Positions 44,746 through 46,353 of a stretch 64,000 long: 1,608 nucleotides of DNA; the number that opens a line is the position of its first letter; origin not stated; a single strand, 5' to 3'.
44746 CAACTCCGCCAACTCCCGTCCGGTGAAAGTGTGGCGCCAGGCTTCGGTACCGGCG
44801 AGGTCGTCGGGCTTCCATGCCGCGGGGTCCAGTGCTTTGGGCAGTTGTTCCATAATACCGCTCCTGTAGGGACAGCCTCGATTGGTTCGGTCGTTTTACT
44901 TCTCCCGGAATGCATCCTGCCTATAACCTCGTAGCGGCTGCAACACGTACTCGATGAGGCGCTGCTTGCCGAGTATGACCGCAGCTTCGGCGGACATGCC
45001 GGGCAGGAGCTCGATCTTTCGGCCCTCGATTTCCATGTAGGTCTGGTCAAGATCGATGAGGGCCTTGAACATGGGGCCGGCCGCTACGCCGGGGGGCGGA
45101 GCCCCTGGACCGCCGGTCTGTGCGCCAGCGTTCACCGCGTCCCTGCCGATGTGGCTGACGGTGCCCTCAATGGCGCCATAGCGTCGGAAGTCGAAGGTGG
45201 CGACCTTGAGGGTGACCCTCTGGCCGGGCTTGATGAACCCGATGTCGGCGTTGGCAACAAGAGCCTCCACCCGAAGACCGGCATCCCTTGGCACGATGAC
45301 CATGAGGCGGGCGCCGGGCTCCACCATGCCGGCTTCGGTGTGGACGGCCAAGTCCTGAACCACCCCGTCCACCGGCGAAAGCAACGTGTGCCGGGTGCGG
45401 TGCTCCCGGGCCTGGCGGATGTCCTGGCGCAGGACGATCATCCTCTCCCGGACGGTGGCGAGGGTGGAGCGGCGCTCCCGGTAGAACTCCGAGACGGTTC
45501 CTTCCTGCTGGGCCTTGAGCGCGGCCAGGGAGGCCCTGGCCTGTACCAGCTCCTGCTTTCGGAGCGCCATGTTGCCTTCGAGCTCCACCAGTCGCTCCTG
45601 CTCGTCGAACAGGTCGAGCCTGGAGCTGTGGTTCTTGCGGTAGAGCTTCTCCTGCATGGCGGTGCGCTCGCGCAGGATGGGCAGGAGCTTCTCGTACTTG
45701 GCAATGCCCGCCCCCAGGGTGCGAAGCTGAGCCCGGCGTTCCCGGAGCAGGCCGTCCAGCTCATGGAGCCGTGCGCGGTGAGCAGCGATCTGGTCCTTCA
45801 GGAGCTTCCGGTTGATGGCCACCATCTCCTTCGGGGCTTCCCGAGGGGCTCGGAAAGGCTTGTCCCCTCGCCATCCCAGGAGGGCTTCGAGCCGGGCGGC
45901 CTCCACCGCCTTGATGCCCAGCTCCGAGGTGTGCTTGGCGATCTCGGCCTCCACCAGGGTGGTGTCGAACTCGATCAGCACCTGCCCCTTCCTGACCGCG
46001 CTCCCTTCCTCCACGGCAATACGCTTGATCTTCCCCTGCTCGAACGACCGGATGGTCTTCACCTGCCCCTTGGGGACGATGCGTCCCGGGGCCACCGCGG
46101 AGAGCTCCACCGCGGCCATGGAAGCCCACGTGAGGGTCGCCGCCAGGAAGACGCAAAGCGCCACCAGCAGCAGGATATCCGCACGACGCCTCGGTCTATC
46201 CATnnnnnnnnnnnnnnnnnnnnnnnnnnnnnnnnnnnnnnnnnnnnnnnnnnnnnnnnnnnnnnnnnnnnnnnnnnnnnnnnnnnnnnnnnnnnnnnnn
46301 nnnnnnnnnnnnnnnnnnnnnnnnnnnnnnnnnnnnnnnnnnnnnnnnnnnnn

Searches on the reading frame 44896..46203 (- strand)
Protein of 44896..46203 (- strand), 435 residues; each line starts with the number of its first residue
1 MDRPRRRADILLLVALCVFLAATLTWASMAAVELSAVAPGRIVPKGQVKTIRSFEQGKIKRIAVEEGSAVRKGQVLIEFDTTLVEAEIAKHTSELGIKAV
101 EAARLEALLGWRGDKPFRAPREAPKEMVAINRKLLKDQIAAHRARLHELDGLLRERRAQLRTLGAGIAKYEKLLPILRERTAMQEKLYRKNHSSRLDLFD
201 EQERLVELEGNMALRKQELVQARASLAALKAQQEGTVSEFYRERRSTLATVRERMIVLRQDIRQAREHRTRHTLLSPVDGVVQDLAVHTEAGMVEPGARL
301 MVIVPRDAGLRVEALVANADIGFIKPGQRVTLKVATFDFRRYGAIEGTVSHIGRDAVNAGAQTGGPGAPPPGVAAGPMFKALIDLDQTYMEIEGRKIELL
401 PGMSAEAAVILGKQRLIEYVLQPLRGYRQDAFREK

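Call 4: search_protein_families(library=pfam, proteins=[window:44896-46203:-], max_evalue=0.01)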
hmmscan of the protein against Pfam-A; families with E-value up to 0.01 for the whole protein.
window:44896-46203:- (435 aa): 6 families
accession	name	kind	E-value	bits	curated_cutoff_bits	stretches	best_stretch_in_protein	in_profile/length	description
PF13437.12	HlyD_3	-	7.5e-20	72.1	22.2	1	273-402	1-106/106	HlyD family secretion protein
PF16576.10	HlyD_D23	-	2.2e-11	43.9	30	1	214-353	51-185/214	Barrel-sandwich domain of CusB or HlyD membrane-fusion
PF13533.13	Biotin_lipoyl_2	-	1.2e-06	28.7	29.8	1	56-80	8-32/32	Biotin-lipoyl like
PF00364.28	Biotin_lipoyl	-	2.2e-05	24.7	22.1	0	50-78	44-72/73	Biotin-requiring enzyme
PF02321.23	OEP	-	0.006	16.8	22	1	154-229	110-185/187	Outer membrane efflux protein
PF00358.26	PTS_EIIA_1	-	0.0062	16.7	27.2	0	57-91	81-115/127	phosphoenolpyruvate-dependent sugar phosphotransferase system, EIIA 1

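Call 6: search_protein_families(library=ncbifam, proteins=[window:44896-46203:-], max_evalue=0.1)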
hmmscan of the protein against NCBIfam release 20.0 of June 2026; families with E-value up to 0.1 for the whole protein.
window:44896-46203:- (435 aa): 20 families
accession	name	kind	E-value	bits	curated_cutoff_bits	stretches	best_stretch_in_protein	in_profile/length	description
TIGR01843.1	type_I_hlyD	subfamily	4.3e-100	335.6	208.65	1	9-435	4-422/422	HlyD family type I secretion periplasmic adaptor subunit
TIGR03794.1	NHLM_micro_HlyD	equivalog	6.4e-17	61.6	156.2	1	10-354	20-338/421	NHLP bacteriocin system secretion protein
TIGR00998.1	8a0101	subfamily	7.9e-15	54.6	390.8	2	184-338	121-269/334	EmrA/EmrK family multidrug efflux transporter periplasmic adaptor subunit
TIGR01000.1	bacteriocin_acc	subfamily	8.7e-15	54.5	258.85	2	11-94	23-106/457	bacteriocin secretion accessory protein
TIGR01730.1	RND_mfp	subfamily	1.6e-14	53.7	94.9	2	30-104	9-89/322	efflux RND transporter periplasmic adaptor subunit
TIGR02971.1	heterocyst_DevB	subfamily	1.2e-12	47.9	129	1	37-354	2-280/327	ABC exporter membrane fusion protein, DevB family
NF011715.0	PRK15136.1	equivalog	4.1e-10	38.9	563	1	201-333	142-275/390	multidrug efflux MFS transporter periplasmic adaptor subunit EmrA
NF007785.0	PRK10476.1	equivalog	4.2e-09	35.7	376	2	157-355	92-287/347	multidrug transporter subunit MdtN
TIGR00999.1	8a0102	subfamily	2.6e-08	33.3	319.3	2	238-339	57-158/271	CzcB/NccB family metal efflux transporter periplasmic adaptor subunit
NF002939.0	PRK03598.1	equivalog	6.8e-08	32.1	393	2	168-343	96-274/332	secretion protein HlyD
NF045904.1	RND-peri-MexE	equivalog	0.00091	18.2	714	1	50-98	65-113/390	multidrug efflux RND transporter periplasmic adaptor subunit MexE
NF005457.0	PRK07051.1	equivalog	0.0042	17.2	87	1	48-80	47-79/80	acetyl-CoA carboxylase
NF047903.1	MmDecMmdC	equivalog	0.0056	17.1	200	1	35-90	51-105/132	methylmalonyl-CoA decarboxylase subunit gamma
NF006761.0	PRK09282.1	domain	0.0059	15.1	402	0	45-92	518-565/591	pyruvate carboxylase subunit B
TIGR02168.1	SMC_prok_B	equivalog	0.0074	14.1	567.35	1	133-267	710-847/1181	chromosome segregation protein SMC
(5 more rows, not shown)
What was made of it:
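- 44896..46203 (-): HlyD-family type I secretion adaptor. TIGR01843, 335.6 bits, above the cut-off of 208.65 (call 6).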
